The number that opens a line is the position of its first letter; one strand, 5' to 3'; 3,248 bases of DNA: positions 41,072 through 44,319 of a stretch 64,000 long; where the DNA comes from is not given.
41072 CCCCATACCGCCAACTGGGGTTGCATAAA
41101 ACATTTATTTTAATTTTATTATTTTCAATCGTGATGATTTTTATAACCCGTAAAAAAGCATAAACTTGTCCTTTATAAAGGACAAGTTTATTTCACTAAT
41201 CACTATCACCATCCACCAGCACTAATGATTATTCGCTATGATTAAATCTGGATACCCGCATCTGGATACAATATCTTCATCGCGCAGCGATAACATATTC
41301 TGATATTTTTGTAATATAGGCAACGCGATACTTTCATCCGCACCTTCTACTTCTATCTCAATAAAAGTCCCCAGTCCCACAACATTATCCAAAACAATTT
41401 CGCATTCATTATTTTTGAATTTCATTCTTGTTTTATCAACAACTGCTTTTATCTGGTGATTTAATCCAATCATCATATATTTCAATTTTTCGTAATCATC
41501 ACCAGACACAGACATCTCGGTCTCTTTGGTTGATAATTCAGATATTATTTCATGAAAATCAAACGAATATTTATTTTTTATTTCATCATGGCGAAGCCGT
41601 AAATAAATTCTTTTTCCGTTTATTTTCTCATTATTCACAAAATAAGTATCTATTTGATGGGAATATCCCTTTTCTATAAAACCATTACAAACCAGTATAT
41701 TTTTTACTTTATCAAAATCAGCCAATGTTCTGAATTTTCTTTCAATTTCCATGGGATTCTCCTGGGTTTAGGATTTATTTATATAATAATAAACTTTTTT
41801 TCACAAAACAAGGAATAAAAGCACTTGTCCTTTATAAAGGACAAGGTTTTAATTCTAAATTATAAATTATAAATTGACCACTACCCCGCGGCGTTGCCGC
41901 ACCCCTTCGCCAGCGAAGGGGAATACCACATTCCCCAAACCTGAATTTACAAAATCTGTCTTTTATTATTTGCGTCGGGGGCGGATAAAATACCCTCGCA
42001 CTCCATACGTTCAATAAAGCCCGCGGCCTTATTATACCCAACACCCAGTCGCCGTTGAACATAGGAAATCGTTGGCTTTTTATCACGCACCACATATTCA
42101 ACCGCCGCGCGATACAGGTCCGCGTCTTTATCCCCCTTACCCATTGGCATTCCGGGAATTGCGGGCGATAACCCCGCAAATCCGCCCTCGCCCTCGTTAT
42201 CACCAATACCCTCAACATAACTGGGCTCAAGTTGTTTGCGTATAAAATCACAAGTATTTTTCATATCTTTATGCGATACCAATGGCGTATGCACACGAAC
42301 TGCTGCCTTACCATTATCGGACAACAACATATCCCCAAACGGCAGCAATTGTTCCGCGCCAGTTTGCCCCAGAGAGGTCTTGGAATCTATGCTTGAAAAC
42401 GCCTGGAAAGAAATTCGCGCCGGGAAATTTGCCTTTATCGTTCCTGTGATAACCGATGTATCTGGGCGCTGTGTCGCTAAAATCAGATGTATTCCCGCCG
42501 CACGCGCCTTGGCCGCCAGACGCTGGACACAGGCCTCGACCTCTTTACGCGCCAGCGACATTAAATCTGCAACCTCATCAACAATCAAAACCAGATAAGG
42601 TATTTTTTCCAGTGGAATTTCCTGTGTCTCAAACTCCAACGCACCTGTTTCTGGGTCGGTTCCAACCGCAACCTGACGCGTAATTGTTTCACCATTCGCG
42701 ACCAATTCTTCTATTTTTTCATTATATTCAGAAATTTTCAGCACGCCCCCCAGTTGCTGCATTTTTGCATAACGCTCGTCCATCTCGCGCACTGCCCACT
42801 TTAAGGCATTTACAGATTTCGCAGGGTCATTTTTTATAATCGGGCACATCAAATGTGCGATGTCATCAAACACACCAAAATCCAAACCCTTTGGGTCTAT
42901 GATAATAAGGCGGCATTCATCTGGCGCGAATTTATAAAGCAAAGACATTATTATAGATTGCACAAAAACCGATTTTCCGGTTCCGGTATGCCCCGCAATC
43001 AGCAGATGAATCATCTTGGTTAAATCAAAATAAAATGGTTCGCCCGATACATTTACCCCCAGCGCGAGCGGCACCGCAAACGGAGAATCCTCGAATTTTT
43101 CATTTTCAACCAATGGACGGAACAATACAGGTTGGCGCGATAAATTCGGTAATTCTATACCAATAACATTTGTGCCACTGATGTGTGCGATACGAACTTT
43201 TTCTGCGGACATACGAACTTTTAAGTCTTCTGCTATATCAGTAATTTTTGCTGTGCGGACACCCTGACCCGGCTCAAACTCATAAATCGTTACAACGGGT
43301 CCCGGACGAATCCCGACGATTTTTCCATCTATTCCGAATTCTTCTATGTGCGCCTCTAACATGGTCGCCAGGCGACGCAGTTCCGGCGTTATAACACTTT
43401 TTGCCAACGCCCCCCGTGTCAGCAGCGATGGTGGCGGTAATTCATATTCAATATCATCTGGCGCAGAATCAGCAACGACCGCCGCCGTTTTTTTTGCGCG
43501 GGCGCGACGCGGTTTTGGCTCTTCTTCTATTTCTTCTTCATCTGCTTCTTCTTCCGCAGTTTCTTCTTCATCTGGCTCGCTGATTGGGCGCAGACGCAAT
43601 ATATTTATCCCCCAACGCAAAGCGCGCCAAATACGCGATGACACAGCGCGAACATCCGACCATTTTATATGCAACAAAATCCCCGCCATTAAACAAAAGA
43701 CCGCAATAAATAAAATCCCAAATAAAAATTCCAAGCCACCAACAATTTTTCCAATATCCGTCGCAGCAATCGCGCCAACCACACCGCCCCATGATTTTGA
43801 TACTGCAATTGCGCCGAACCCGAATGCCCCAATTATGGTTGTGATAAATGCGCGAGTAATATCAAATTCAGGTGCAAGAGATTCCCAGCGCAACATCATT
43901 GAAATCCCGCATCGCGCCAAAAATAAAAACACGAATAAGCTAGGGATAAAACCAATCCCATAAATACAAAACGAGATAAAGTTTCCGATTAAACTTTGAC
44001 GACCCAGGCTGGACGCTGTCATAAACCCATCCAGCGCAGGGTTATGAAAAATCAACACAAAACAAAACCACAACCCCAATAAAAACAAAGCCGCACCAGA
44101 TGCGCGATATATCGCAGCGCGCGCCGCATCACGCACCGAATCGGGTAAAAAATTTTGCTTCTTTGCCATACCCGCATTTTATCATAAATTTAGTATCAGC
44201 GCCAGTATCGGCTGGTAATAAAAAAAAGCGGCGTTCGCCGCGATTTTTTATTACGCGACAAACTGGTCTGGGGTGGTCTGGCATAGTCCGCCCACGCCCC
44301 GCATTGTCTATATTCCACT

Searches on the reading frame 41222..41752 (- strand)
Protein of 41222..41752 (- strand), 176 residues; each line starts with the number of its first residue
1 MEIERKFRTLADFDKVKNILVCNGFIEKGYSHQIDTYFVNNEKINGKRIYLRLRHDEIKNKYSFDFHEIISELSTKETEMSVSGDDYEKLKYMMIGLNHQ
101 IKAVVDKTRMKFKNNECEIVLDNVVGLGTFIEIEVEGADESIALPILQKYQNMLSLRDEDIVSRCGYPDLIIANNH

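Call 51: search_protein_families(library=pfam, proteins=[window:41222-41752:-], max_evalue=0.001)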
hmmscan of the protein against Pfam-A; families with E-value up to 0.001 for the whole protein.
window:41222-41752:- (176 aa): 1 family
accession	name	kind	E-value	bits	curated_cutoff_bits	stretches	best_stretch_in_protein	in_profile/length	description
PF01928.26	CYTH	-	2.9e-14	53.7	23.2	1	2-159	3-172/179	CYTH domain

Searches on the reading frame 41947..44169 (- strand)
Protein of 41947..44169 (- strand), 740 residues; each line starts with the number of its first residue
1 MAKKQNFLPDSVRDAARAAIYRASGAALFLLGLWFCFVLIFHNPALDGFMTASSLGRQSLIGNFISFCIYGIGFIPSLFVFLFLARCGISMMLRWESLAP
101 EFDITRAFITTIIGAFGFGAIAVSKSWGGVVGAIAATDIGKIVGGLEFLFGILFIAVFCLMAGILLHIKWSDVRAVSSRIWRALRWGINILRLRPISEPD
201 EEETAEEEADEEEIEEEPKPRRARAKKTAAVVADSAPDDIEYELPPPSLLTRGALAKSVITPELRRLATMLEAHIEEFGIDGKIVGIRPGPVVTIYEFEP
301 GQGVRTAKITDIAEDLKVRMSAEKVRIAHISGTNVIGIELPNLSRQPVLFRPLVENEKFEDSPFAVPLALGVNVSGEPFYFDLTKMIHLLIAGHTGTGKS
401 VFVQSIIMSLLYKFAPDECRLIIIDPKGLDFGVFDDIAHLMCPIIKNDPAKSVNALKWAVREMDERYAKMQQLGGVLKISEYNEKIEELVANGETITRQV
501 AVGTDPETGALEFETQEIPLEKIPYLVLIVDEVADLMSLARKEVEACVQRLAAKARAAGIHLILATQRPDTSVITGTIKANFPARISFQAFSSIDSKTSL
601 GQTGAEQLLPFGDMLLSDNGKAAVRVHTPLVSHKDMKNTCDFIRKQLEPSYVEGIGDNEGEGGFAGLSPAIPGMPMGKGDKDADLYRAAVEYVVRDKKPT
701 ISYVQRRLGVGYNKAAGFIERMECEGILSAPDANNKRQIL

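Call 5: search_protein_families(library=pfam, proteins=[window:41947-44169:-], max_evalue=0.01)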
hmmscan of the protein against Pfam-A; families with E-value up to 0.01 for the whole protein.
window:41947-44169:- (740 aa): 5 families
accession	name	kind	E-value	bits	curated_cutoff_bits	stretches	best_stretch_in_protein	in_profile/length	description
PF01580.24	FtsK_SpoIIIE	-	3.2e-56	190.7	24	1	353-569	5-219/221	FtsK/SpoIIIE family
PF17854.6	FtsK_alpha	-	3.6e-25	88.5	22.9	1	244-342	1-101/101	FtsK alpha domain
PF09397.16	FtsK_gamma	-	3.5e-18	65.5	30.6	1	682-740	3-61/63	Ftsk gamma domain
PF01935.23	DUF87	-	2.5e-07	31.5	23.2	1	377-446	12-69/220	Helicase HerA, central domain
PF12846.13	AAA_10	-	0.0086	15.6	27.5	0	385-428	20-59/362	AAA-like domain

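Call 18: find_related_loci(query=window:41947-44169:-, collection=genome_contigs, flank=7000)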
Query window:41947-44169:- (740 aa) in genome_contigs; peptide patterns used: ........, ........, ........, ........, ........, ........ (x = any residue, [..] = any of these).
599 stretches matched a pattern (row limit reached: there are more); 17 encode a relative of the query (tblastn E <= 1e-3); 17 distinct loci.
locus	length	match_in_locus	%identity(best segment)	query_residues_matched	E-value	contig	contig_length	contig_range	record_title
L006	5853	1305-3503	59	1-738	0e+0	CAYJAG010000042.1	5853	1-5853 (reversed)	MAG TPA_asm: uncultured Muribaculaceae bacterium isolate ERP122455_co3_13 genome assembly, contig: NODE_2048_length_5853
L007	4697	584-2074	45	242-737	1e-132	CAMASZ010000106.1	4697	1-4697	MAG: Rickettsia typhi isolate MaE-04nov19-21 genome assembly, contig: MaE-04nov19-C40678, whole genome shotgun sequence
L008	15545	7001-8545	38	225-740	1e-99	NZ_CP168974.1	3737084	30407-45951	Bdellovibrio bacteriovorus strain s4 chromosome, complete genome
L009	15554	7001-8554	37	201-740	1e-99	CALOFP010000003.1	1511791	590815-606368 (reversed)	MAG: uncultured bacterium isolate LOGT_bin.0225 genome assembly, contig: contig_6425, whole genome shotgun sequence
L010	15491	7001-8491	38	242-740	2e-97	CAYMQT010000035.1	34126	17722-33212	MAG TPA_asm: uncultured Polyangiaceae bacterium isolate SRP344714_co2_431 genome assembly, contig: NODE_3096_length_3412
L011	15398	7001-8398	37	242-740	3e-96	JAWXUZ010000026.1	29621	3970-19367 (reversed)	MAG: Bacillota bacterium isolate FM_62_G117_IV NODE_761_length_29622_cov_3.384258, whole genome shotgun sequence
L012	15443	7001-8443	35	246-740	2e-91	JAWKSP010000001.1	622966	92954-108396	MAG: Candidatus Paceibacterota bacterium isolate ABC1.92 ABC1.92.fa-1, whole genome shotgun sequence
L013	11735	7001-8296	37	270-740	6e-88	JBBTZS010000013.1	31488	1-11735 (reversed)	MAG: Patescibacteria group bacterium isolate H41-bin078_1 H41_bin078_1_000000000013, whole genome shotgun sequence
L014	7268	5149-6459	38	263-740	1e-86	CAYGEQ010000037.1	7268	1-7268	MAG TPA_asm: uncultured Gammaproteobacteria bacterium isolate ERP113451_co1_208 genome assembly, contig: NODE_13342_leng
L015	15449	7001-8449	36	234-740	3e-86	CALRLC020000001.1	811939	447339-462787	MAG: Brevundimonas vancanneytii isolate JJ-CU23-05-13-m2-bin11 genome assembly, contig: JJ-NR103-41-C2, whole genome sho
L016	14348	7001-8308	37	268-740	4e-85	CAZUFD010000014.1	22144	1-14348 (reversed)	MAG TPA_asm: uncultured Gammaproteobacteria bacterium isolate SRP269290_co6_41 genome assembly, contig: NODE_945_length_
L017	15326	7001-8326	36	275-740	2e-78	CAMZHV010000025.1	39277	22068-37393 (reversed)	MAG TPA_asm: uncultured Prevotellaceae bacterium isolate SRR10912539_bin.53_metaWRAP_v1.3_MAG genome assembly, contig: E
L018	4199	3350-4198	45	242-524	5e-75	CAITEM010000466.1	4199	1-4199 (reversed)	MAG: uncultured Rhizobiales bacterium isolate Umea_bin-07398 genome assembly, contig: bin-07398:466/630, whole genome sh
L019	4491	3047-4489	31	52-561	6e-60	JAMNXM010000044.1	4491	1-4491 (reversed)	MAG: Candidatus Paceibacterota bacterium isolate gw_gwSRR_metabat.10 gw_C5176, whole genome shotgun sequence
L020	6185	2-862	38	416-740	1e-57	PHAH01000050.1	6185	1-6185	MAG: Candidatus Falkowbacteria bacterium HGW-Falkowbacteria-2 08E140C01_scaffold_7259, whole genome shotgun sequence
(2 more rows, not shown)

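Call 28: find_encoding_contigs(protein=window:41947-44169:-, flank=6000, max_places=8)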
Protein window:41947-44169:- (740 aa): 1 contig read that carries it; 1 place shown.
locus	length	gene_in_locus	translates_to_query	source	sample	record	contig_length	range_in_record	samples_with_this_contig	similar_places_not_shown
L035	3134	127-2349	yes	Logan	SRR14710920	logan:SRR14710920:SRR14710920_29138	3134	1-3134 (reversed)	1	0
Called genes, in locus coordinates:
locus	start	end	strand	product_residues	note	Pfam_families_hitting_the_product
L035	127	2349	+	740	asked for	PF17854:FtsK_alpha, PF01580:FtsK_SpoIIIE, PF01935:DUF87 (weak), PF09397:FtsK_gamma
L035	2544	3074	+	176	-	PF01928:CYTH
